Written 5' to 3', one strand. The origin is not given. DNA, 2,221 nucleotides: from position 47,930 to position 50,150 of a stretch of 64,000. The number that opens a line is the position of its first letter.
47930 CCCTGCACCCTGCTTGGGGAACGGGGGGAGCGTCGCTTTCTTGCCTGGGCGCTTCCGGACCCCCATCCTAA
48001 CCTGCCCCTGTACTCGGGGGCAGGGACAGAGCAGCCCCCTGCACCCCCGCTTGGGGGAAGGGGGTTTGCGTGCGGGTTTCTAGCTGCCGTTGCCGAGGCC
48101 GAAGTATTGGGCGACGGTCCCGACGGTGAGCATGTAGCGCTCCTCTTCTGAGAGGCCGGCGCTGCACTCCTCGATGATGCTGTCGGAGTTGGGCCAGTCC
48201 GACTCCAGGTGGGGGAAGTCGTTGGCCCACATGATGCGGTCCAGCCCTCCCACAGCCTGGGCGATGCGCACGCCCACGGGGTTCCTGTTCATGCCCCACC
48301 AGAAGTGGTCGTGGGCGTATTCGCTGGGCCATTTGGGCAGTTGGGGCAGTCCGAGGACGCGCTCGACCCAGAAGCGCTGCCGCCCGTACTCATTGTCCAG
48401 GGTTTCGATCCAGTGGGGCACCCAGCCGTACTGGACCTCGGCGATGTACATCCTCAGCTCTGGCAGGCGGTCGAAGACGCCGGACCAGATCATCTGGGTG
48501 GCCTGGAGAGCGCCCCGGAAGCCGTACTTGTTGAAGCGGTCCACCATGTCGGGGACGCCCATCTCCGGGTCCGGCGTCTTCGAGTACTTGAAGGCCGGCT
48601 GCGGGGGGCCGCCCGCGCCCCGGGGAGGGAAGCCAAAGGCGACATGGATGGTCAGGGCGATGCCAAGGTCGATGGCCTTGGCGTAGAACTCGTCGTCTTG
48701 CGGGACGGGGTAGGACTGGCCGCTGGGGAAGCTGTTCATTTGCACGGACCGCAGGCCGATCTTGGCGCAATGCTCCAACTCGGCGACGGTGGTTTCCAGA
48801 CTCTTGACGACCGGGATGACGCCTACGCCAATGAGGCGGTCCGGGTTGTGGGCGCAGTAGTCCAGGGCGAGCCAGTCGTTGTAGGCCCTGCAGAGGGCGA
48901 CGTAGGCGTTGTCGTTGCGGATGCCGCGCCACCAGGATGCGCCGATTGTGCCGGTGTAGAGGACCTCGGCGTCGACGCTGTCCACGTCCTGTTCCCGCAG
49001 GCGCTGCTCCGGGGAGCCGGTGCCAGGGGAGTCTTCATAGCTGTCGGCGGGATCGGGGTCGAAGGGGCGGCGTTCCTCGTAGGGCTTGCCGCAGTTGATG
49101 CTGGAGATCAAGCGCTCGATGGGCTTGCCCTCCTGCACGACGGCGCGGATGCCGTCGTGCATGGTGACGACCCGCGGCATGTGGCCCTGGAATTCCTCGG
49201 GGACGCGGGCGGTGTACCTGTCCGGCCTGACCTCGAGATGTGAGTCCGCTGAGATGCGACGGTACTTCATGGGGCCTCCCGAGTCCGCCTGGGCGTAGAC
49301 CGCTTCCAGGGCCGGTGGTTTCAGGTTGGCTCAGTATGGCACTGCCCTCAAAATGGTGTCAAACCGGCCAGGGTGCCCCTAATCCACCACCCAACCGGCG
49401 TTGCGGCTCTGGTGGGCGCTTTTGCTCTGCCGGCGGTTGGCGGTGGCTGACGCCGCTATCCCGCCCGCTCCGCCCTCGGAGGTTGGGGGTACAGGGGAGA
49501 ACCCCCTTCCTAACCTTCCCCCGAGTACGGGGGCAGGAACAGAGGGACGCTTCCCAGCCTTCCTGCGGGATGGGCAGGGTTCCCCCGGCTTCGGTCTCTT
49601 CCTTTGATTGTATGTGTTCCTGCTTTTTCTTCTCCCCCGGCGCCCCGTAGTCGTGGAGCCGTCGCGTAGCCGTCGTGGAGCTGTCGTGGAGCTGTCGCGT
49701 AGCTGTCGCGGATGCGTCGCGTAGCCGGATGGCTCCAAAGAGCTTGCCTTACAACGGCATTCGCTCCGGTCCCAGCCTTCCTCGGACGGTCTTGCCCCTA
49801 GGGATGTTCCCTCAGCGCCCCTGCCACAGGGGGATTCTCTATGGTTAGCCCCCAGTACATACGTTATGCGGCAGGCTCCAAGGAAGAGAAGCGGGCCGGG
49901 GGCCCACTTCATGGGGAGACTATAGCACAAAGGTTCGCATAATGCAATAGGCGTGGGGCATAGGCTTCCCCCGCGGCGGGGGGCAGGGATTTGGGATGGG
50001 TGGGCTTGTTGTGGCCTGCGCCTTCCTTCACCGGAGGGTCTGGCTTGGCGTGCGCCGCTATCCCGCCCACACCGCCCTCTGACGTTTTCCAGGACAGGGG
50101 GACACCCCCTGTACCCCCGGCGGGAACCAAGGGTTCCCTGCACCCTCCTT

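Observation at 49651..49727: Copy D replaces the GTAAC repeat with a different, perfectly 11-nt-phased motif: copy-specific homogenised tails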

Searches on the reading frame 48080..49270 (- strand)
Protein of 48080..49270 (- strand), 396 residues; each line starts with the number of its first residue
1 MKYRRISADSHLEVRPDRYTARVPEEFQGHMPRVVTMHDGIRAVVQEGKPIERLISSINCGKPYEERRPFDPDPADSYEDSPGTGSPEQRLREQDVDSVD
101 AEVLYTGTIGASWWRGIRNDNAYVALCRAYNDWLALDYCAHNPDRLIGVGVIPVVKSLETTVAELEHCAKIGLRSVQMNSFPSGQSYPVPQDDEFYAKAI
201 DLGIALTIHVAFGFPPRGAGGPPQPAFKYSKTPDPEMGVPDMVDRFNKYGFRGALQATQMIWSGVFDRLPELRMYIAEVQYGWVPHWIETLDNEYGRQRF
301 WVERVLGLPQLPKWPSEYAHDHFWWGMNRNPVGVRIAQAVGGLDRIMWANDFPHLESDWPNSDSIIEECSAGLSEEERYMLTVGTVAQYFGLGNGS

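Call 22: search_protein_families(library=pfam, proteins=[window:48080-49270:-], max_evalue=0.01)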
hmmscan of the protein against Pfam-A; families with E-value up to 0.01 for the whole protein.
window:48080-49270:- (396 aa): 1 family
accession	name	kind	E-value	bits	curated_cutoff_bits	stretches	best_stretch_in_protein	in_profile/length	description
PF04909.20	Amidohydro_2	-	9e-26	91.7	26.4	1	118-387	53-284/289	Amidohydrolase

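Call 81: find_homologous_proteins(query=window:48080-49270:-, max_evalue=1e-100)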
Query window:48080-49270:- (396 aa): 133 proteins with E <= 1e-100 among 4662 candidates; the best 120 are listed.
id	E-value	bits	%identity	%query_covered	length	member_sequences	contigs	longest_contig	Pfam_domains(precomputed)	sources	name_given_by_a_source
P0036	3.9e-277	937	99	100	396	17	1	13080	PF04909.21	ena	-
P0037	1.6e-203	694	72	99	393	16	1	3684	PF04909.21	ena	-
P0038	5.5e-189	646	64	99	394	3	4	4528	PF04909.21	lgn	-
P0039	1.1e-187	642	65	99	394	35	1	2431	PF04909.21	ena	-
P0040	1.1e-185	635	65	100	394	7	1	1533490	PF04909.21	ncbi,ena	-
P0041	1.1e-184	632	64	99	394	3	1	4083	PF04909.21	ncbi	-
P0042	1.6e-184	632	64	100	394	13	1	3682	PF04909.21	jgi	-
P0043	1.8e-184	631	65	99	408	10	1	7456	PF04909.21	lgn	-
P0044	2.4e-183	628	63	100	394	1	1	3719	PF04909.21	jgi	-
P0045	3.7e-183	627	63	100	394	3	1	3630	PF04909.21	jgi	-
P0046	4.0e-183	627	63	99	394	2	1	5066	PF04909.21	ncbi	-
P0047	4.7e-183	627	63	99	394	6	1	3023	PF04909.21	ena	-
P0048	2.7e-180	618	64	99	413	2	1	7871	PF04909.21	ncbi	-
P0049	1.5e-179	615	65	99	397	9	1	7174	PF04909.21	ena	-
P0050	1.9e-176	605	63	99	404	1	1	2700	PF04909.21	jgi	jgi:predicted TIM-barrel fold metal-dependent hydrolase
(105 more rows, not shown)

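Call 82: find_encoding_contigs(protein=P0036, flank=2500, max_places=3)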
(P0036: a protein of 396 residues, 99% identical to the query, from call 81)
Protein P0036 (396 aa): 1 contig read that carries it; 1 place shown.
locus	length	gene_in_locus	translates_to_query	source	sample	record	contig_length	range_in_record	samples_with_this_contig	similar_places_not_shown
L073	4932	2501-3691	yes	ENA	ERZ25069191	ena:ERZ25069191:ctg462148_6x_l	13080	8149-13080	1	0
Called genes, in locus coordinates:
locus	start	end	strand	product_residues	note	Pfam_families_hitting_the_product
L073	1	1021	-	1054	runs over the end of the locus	PF01170:UPF0020 (faint), PF02384:N6_Mtase (weak), PF07669:Eco57I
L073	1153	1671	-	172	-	-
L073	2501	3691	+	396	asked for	PF04909:Amidohydro_2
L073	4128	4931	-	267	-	?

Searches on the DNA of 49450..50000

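Call 10: search_rna_families(source=window, start=49450, end=50000, threshold=evalue, max_evalue=10)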
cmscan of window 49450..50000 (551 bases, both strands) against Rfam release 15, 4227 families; matches with E-value up to 10: 7.
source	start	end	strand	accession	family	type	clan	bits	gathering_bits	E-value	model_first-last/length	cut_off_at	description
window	49466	49535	+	RF01039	mir-937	Gene; miRNA;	-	19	99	2.2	1-86/86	no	mir-937 microRNA precursor family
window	49469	49530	+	RF03340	mir-6511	Gene; miRNA;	-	16.5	87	6.1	1-67/67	no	mir-6511 microRNA precursor family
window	49486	49520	+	RF01792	eiav_FSE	Cis-reg; frameshift_element;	-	15.2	40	0.54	1-35/35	no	ribosomal frameshift site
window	49829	49933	+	RF01954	SOX2OT_exon4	Gene; lncRNA;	-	13.7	40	2.9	1-109/109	no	SOX2 overlapping transcript exon 4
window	49493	49530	+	RF00192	BLV_package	Cis-reg;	-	12.9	70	3.9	1-55/55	no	Bovine leukaemia virus RNA packaging signal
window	49960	50000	+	RF00484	IRES_Cx32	Cis-reg; IRES;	-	11.5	80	8.7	1-41/149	3'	Connexin-32 internal ribosome entry site (IRES)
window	49796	49925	-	RF02174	SMAD5-AS1_2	Gene; lncRNA;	-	9.7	50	6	1-129/129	no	SMAD5 antisense RNA 1 conserved region 2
